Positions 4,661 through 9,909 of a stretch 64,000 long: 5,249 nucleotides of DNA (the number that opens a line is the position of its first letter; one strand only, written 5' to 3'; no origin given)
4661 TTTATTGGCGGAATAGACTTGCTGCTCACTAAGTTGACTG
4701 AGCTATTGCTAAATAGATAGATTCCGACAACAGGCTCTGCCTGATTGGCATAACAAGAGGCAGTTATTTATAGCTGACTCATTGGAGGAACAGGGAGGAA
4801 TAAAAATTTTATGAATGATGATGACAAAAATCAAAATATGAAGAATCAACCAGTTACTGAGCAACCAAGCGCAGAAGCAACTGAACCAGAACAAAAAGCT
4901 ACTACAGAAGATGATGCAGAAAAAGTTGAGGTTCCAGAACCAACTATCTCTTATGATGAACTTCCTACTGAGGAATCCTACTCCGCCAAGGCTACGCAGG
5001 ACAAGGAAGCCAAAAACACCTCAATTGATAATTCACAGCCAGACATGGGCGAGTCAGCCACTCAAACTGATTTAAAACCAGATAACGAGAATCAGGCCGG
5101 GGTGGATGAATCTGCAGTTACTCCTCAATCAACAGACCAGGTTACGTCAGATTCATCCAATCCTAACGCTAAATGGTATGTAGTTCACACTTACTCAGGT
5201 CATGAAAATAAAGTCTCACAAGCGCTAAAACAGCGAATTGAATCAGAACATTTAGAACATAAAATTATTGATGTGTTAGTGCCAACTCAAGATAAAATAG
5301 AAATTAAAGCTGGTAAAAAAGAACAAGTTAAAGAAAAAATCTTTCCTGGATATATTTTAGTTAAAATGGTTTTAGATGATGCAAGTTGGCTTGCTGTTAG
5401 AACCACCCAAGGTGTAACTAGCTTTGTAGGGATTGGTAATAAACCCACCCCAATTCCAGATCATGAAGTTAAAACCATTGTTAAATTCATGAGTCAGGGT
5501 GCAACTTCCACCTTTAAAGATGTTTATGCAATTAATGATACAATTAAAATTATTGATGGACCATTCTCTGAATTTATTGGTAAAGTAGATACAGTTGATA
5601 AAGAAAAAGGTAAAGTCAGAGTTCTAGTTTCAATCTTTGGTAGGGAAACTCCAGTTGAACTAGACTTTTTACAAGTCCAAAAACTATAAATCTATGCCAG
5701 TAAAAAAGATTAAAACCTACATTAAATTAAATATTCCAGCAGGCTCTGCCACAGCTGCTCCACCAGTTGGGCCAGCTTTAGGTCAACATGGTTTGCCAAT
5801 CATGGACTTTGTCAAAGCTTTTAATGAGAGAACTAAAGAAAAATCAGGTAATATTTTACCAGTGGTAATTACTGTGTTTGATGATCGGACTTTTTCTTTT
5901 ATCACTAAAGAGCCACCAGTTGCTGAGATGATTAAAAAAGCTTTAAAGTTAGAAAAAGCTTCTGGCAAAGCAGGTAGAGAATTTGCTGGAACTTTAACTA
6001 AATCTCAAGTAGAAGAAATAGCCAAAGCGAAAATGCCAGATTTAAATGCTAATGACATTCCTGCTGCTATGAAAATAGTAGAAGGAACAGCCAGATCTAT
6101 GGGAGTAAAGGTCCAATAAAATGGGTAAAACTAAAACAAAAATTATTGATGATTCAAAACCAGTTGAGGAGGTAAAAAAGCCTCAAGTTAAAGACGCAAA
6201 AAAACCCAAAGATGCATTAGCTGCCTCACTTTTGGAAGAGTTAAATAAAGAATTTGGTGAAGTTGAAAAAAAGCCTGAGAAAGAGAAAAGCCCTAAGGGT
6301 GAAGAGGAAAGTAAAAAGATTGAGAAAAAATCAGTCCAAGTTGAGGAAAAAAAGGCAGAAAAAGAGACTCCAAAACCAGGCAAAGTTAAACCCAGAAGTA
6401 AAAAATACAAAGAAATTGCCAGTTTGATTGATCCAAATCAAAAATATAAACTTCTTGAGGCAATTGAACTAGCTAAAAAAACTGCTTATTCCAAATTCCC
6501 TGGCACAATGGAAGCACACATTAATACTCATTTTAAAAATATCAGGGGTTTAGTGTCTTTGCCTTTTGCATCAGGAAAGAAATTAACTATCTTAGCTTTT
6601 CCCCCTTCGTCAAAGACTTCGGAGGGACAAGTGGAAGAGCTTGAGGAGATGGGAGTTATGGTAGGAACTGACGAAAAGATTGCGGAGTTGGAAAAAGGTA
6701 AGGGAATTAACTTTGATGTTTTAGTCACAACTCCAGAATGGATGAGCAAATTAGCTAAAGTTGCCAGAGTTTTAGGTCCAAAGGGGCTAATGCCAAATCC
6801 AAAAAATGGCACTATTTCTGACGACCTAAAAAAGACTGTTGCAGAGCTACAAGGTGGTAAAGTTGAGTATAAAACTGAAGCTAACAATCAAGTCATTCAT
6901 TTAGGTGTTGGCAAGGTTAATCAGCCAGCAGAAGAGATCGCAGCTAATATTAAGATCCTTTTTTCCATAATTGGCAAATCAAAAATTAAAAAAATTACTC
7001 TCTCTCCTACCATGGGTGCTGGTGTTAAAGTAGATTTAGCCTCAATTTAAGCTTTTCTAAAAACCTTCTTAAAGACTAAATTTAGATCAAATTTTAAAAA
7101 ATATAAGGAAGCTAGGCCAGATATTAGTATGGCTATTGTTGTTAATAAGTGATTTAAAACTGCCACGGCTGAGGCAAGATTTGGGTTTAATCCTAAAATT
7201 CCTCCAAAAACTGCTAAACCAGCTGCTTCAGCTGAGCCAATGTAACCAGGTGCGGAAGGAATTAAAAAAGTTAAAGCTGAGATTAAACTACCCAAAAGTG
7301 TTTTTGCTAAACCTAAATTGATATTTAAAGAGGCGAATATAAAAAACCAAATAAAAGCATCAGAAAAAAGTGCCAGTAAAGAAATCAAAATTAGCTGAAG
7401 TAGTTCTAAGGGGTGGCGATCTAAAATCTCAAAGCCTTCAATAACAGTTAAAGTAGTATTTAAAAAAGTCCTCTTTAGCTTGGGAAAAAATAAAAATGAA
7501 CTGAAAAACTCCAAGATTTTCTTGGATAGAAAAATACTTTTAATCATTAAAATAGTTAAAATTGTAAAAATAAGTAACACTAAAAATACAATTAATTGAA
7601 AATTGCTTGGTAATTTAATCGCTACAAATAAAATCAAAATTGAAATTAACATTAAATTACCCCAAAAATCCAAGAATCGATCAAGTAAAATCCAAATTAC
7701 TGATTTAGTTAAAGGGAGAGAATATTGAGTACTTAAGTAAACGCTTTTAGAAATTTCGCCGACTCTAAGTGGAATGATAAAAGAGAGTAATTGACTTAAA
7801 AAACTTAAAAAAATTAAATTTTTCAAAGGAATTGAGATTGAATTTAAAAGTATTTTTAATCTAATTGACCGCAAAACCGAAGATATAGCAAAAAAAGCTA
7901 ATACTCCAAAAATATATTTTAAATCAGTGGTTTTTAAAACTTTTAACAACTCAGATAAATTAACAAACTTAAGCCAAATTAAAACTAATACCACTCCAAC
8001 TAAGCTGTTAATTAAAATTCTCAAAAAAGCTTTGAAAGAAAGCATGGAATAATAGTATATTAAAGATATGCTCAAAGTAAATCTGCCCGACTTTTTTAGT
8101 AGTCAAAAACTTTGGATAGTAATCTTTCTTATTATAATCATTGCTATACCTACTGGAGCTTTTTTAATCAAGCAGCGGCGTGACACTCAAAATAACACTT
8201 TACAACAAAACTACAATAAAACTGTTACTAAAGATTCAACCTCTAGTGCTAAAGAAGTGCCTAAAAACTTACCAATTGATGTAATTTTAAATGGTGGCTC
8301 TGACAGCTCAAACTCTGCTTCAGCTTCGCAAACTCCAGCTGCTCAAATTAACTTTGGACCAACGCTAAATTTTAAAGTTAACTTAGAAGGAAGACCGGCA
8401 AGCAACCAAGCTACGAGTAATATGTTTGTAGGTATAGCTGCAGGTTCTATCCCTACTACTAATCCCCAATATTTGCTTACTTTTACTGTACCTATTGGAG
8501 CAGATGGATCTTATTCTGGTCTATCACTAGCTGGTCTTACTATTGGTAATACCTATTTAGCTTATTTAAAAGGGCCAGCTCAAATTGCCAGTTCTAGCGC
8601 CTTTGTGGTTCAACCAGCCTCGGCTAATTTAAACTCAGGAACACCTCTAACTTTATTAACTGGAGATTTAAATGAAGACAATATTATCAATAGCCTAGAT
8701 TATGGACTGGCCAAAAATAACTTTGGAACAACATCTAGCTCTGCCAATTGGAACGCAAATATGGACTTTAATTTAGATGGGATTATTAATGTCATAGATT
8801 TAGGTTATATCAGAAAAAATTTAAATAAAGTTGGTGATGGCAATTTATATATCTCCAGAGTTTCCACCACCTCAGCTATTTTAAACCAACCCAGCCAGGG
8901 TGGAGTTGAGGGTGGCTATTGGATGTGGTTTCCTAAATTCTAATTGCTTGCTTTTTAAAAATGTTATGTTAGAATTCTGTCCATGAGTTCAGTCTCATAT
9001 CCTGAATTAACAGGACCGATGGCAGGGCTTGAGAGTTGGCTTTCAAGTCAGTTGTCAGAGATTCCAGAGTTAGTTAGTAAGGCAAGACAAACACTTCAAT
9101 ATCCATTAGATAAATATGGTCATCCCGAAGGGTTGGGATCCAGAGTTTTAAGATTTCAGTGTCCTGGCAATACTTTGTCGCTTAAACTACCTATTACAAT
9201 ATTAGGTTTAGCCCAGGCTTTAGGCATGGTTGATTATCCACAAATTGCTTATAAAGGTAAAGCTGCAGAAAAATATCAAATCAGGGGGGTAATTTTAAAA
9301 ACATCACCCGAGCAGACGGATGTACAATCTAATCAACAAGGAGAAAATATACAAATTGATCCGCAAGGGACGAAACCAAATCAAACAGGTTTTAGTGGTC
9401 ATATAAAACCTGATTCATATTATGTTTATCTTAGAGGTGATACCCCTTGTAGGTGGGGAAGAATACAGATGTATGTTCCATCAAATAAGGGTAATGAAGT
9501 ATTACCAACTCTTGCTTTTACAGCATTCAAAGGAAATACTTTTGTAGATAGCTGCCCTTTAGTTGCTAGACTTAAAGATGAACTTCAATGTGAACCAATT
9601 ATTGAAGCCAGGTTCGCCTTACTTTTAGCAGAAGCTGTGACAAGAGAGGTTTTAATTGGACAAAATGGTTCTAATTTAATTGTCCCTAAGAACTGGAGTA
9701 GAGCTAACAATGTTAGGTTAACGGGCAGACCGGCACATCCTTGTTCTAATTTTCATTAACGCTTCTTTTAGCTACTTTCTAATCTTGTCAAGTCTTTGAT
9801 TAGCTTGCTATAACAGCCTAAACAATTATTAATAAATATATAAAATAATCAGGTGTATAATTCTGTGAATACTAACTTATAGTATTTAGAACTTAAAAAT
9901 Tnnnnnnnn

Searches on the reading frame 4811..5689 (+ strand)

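Call 42: search_protein_families(library=pfam, proteins=[window:4811-5689:+], max_evalue=0.001)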
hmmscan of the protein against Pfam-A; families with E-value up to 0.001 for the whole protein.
window:4811-5689:+ (292 aa): 2 families
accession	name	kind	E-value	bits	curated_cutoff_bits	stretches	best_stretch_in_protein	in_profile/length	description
PF02357.24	NusG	-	9.4e-30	103.4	22.2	1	121-223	2-92/93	Transcription termination factor nusG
PF00467.35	KOW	-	6.5e-05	23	22.3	1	242-273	2-31/32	KOW motif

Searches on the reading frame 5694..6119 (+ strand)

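Call 42: search_protein_families(library=pfam, proteins=[window:5694-6119:+], max_evalue=0.001)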
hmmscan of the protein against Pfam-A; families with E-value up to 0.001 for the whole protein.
window:5694-6119:+ (141 aa): 2 families
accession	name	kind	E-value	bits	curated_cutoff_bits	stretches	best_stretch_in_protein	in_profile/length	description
PF00298.24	Ribosomal_L11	-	1.4e-26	93.1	21.4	1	72-140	1-69/69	Ribosomal protein L11, RNA binding domain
PF03946.19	Ribosomal_L11_N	-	8.4e-26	89.9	32.9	1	10-67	1-58/58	Ribosomal protein L11, N-terminal domain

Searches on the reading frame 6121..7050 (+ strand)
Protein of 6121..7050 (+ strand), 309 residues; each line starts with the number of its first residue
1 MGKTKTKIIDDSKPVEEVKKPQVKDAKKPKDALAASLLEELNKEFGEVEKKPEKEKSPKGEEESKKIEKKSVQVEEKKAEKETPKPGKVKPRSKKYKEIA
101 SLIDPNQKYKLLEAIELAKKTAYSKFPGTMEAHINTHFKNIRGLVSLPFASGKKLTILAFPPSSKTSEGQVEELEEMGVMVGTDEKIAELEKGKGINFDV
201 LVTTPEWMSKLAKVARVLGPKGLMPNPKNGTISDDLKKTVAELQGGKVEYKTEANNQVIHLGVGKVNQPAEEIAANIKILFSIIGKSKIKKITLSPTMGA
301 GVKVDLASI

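Call 42: search_protein_families(library=pfam, proteins=[window:6121-7050:+], max_evalue=0.001)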
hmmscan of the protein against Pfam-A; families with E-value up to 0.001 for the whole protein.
window:6121-7050:+ (309 aa): 1 family
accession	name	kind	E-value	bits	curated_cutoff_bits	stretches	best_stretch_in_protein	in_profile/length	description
PF00687.26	Ribosomal_L1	-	1e-29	104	32.2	1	119-299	2-197/198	Ribosomal protein L1p/L10e family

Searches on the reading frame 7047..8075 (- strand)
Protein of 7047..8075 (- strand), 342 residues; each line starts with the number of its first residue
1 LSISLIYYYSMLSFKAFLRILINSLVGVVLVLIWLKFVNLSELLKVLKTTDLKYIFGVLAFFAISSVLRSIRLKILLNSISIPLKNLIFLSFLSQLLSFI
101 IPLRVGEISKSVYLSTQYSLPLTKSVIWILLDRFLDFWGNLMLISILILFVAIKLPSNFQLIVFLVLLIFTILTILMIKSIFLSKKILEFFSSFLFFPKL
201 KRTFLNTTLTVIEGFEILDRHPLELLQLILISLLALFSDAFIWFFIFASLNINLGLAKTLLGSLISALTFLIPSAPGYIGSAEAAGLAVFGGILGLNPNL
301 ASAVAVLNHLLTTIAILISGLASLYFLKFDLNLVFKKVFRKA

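Call 42: search_protein_families(library=pfam, proteins=[window:7047-8075:-], max_evalue=0.001)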
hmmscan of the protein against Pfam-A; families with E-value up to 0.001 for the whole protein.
window:7047-8075:- (342 aa): 1 family
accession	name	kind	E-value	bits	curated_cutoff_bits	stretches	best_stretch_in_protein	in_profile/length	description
PF03706.18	LPG_synthase_TM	-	1.4e-32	113.9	33.4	1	24-320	5-302/302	Lysylphosphatidylglycerol synthase TM region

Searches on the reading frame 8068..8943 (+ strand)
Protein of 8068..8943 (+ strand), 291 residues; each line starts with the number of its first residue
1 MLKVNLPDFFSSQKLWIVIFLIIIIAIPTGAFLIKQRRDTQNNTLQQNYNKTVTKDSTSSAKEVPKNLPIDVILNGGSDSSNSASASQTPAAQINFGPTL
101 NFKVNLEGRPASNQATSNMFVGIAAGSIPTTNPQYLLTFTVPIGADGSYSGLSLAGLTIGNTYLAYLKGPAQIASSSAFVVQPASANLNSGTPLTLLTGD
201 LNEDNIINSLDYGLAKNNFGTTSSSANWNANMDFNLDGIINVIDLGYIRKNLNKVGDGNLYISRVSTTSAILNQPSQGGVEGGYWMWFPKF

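Call 6: search_protein_families(library=pfam, proteins=[window:8068-8943:+], max_evalue=1)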
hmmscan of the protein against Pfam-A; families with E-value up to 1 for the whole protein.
window:8068-8943:+ (291 aa): 2 families
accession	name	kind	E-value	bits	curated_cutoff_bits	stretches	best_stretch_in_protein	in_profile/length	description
PF00404.24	Dockerin_1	-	2.2e-07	31.4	22.9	1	199-253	2-57/57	Dockerin type I domain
PF06143.16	Baculo_11_kDa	-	0.16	12.1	28.4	1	17-50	49-82/84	Baculovirus 11 kDa family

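Call 75: search_protein_families(library=ncbifam, proteins=[window:8068-8943:+], max_evalue=0.01)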
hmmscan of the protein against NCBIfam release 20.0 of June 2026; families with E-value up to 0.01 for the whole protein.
window:8068-8943:+ (291 aa): 2 families
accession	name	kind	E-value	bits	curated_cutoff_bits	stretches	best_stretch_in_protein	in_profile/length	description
NF042931.1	SAG1386_EF1546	equivalog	0.00095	19.3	80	1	17-87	36-97/158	SAG1386/EF1546 family surface-associated protein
NF049990.1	CellobisidaseCelK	equivalog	0.0038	15.4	1700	1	195-255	826-885/889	cellulose 1,4-beta-cellobiosidase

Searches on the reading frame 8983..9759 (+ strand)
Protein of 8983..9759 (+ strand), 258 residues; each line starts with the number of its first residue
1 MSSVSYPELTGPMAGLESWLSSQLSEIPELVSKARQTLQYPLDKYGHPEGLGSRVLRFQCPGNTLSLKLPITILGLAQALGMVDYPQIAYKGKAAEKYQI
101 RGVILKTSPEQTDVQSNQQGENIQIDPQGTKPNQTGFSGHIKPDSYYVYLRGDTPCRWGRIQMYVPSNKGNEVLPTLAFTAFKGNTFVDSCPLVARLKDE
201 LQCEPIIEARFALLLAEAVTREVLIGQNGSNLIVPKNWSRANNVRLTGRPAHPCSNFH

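Call 42: search_protein_families(library=pfam, proteins=[window:8983-9759:+], max_evalue=0.001)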
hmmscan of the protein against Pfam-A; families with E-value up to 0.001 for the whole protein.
window:8983-9759:+ (258 aa): 0 families

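Call 75: search_protein_families(library=ncbifam, proteins=[window:8983-9759:+], max_evalue=0.01)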
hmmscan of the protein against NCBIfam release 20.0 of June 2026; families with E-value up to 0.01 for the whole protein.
window:8983-9759:+ (258 aa): 0 families
